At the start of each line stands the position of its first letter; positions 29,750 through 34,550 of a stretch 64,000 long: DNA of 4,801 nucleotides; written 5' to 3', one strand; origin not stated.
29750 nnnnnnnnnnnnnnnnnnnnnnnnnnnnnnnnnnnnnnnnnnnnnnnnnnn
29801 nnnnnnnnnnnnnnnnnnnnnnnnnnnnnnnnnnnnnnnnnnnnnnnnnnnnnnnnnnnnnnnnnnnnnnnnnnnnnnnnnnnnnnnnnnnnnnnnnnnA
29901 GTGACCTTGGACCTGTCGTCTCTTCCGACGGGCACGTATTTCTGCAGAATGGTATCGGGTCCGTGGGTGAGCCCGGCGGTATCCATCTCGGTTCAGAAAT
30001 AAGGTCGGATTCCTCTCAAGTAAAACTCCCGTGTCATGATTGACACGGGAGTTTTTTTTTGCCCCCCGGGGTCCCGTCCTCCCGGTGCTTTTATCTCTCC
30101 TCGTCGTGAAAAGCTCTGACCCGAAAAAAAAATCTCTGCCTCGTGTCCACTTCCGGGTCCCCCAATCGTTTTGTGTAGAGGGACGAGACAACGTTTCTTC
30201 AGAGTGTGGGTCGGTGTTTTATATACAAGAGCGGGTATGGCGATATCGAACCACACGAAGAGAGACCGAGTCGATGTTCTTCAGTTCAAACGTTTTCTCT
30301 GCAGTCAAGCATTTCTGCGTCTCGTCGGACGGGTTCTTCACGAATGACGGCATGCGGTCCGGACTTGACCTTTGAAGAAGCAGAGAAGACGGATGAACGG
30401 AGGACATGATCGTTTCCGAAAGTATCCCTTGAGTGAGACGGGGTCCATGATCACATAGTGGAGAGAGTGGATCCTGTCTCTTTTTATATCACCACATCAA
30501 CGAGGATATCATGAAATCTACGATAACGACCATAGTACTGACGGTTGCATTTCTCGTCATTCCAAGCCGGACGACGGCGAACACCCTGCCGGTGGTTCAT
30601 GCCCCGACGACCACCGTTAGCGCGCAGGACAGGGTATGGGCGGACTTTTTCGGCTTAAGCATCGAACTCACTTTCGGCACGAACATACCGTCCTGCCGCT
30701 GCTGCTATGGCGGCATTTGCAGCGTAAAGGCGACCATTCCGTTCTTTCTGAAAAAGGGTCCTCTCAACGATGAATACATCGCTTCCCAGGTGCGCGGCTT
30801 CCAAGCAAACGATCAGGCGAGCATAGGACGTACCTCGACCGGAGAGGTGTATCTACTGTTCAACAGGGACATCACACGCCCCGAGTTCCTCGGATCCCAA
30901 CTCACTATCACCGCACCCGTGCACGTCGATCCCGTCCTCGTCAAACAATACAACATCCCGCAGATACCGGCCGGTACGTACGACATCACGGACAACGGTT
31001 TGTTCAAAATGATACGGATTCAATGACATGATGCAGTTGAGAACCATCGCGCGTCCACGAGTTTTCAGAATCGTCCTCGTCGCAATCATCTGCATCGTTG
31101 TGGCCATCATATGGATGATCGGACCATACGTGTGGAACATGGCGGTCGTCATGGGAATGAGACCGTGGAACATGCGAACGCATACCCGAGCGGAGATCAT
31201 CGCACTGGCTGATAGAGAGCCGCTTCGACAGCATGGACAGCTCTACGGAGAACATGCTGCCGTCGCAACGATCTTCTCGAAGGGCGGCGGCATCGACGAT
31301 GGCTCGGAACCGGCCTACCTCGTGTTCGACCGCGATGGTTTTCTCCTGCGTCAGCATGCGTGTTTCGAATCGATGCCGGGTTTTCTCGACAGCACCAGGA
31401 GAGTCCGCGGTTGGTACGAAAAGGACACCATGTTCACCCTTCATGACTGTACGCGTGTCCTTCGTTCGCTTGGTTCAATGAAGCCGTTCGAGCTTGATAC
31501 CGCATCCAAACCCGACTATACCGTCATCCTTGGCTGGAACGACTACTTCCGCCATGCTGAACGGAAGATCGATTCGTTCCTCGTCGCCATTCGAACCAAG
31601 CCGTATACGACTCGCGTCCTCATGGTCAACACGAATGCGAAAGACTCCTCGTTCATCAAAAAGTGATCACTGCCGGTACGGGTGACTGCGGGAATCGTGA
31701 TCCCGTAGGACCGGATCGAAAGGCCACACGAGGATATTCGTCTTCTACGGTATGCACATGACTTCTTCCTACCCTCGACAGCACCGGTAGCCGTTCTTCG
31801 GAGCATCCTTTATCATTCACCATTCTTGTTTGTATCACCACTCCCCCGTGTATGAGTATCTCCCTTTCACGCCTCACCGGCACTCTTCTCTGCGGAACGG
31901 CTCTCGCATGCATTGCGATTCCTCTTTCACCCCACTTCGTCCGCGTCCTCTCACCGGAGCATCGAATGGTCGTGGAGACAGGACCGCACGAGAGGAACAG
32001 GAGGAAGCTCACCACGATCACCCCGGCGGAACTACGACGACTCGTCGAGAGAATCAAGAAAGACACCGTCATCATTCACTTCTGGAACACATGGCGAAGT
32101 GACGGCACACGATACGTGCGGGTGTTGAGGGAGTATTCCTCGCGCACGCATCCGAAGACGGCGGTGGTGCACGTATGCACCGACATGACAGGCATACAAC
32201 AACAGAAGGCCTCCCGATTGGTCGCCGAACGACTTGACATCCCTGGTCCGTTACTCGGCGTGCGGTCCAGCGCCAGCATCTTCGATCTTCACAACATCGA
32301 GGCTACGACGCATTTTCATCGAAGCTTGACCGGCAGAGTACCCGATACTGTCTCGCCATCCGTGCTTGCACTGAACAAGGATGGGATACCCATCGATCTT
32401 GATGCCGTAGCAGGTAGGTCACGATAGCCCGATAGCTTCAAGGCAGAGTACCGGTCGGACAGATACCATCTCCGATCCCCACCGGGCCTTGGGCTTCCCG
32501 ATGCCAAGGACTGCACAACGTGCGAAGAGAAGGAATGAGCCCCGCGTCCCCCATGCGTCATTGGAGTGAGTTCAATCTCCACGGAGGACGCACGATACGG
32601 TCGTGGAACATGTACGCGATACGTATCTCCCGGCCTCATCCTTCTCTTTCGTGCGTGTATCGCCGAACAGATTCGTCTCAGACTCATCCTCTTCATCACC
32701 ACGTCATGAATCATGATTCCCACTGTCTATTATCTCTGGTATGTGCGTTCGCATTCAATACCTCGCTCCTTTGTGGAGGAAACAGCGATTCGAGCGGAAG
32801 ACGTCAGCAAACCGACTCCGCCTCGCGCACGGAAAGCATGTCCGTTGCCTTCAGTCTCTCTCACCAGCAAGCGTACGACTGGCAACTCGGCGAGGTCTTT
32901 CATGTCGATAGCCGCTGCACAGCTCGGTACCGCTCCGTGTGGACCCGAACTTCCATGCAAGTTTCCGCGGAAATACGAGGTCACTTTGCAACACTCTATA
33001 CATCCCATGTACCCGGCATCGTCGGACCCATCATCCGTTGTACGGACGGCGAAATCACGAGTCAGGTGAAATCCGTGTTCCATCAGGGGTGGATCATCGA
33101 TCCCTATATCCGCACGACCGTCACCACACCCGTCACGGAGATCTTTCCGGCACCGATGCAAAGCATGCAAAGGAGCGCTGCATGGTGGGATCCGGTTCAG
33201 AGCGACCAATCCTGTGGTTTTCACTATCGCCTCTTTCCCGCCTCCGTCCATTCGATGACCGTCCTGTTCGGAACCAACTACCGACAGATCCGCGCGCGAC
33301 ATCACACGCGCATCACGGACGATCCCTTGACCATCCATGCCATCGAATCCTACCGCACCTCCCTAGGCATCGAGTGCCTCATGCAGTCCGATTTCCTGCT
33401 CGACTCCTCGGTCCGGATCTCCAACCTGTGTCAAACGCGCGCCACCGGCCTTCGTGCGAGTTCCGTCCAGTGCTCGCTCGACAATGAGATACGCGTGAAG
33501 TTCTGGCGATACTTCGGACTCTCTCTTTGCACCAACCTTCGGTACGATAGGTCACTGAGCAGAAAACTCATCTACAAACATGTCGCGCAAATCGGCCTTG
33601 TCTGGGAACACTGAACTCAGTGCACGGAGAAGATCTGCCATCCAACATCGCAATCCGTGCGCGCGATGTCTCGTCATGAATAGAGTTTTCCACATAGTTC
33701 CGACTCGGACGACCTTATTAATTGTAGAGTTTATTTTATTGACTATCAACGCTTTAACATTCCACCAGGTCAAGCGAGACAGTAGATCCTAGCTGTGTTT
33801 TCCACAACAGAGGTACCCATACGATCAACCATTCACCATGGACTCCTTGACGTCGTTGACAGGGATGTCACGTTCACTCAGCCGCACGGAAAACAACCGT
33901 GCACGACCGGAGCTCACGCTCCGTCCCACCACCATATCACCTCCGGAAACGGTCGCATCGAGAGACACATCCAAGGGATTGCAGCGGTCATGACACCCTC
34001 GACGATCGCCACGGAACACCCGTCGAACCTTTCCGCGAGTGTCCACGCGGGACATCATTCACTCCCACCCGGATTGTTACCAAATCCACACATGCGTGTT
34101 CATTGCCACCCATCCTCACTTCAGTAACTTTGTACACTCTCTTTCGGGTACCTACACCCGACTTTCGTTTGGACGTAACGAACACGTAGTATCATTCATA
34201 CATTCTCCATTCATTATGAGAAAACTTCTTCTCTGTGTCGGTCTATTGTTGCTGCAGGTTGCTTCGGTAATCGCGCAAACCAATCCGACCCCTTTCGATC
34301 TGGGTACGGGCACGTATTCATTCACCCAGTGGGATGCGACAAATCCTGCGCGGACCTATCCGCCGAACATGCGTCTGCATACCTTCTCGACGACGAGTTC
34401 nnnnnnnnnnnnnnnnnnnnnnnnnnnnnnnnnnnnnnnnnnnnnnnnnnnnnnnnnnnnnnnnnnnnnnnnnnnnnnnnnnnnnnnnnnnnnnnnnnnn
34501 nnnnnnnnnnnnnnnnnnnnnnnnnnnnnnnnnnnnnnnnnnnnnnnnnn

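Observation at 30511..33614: Four-gene operon of uncharacterised small secreted, membrane and lipoproteins wedged between giant cargo genes B and C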

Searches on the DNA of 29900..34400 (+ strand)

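Call 49: search_rna_families(source=window, start=29900, end=34400, threshold=evalue, max_evalue=1)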
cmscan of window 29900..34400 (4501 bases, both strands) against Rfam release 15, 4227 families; matches with E-value up to 1: 1.
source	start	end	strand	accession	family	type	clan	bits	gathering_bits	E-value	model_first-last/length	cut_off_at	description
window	34006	34053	-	RF04018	mir-5316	Gene; miRNA;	-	21.8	70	0.25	1-89/89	no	mir-5316 microRNA precursor family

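Call 89: search_rna_families(source=window, start=30100, end=30530, threshold=evalue, max_evalue=10)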
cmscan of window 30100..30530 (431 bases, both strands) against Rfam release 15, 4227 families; matches with E-value up to 10: 2.
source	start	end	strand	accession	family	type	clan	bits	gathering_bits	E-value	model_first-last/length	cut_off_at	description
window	30276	30353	-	RF00584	SNORD105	Gene; snRNA; snoRNA; CD-box;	CL00075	14.4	45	4.3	1-87/87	no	Small nucleolar RNA SNORD105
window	30102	30121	+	RF02479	GlsR13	Gene; snRNA; snoRNA; CD-box;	-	11.7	100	6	81-100/100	no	Small nucleolar RNA GlsR13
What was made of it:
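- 30179..30485 (+): Structured leader RNA, about 300 nt. It has a long 5' hairpin (30187-30272), a middle domain (30275-30406) that includes an invariant 12-bp helix (30291-30302 pairing with 30380-30391), and a terminator at the 3' end. No Rfam match (calls 49, 89).
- Closest known: Terminator-based riboswitches and attenuator leaders. Different: It matches none of the 4227 Rfam families (calls 49, 89).
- Tried and rejected: Two Rfam scans found nothing relevant (calls 49, 89).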

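Call 103: build_rna_model(alignment_id=A12)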
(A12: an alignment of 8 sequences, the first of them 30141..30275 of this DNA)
Model R1 built from alignment A12 (8 sequences, 141 columns); structure: RNAalifold consensus.
model positions 135; base pairs 37; branch points 1; effective number of sequences 1.5; information 0.59 bits per position. Calibrated on 0.2 Mb of random sequence (short: E-values are rough).
structure used (alignment columns):
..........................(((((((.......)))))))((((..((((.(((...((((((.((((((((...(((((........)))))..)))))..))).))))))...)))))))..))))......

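Call 104: search_with_rna_model(model_id=R1, sources=[window, L015, L020, L045, L052, L011, L018, L021, L022, L023, L024, L025, L026, L027, L028, L029, L030, L031, L032, L033, L034, L035, L036, L037, L038, L039, L040, L041, L042, L043, L047, L048, L049, L050, L051], max_evalue=1)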
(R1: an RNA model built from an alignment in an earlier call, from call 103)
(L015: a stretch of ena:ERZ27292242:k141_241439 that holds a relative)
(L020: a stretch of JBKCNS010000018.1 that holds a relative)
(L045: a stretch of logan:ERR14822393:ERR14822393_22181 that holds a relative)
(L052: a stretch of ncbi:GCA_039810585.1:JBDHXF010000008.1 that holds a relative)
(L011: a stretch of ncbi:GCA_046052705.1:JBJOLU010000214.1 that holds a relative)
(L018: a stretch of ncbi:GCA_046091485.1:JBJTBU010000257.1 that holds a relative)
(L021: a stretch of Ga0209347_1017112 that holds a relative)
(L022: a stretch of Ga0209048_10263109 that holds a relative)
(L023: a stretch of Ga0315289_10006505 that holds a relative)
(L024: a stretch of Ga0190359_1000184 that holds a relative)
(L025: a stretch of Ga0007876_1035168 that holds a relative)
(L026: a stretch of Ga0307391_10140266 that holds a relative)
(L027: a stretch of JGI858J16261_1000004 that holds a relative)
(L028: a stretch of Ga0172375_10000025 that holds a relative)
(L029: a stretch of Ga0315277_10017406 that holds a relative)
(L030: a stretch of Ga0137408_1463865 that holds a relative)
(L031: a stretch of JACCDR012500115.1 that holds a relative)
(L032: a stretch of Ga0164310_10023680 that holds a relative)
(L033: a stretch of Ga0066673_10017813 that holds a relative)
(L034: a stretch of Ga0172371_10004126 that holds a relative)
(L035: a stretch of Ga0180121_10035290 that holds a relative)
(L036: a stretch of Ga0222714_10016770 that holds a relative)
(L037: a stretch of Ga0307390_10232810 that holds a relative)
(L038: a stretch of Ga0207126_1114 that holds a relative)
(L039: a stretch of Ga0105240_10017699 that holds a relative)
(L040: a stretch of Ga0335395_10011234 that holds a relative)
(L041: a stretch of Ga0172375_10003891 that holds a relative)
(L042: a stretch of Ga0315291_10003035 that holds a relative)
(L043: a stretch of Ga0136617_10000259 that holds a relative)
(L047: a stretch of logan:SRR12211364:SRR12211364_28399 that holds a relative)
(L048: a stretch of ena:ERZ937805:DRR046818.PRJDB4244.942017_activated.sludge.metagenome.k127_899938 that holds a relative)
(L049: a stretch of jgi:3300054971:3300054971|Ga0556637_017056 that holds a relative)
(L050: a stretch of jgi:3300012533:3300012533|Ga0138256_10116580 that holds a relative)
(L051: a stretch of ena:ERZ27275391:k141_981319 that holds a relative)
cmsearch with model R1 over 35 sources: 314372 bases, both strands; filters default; matches with E-value up to 1: 12.
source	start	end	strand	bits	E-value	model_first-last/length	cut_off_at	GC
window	30141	30275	+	144.9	1.9e-36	1-135/135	no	0.51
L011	4363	4495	+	144.1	3.1e-36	1-135/135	no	0.47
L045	8304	8436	+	141.6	1.4e-35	1-135/135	no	0.47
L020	9519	9650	+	139.2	6.4e-35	1-135/135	no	0.45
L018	671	805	+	135.7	5.4e-34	1-135/135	no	0.56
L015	9632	9766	+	132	5.6e-33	1-135/135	no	0.5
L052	3176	3309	+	94.2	8.1e-23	1-135/135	no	0.51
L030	1826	1854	+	15.6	0.11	76-104/135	no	0.55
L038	5406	5479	-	14.7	0.2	1-135/135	no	0.46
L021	3399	3423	-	14.5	0.22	78-102/135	no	0.56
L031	1679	1703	+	14.2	0.27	78-102/135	no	0.56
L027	2256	2280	-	13.1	0.54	78-102/135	no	0.52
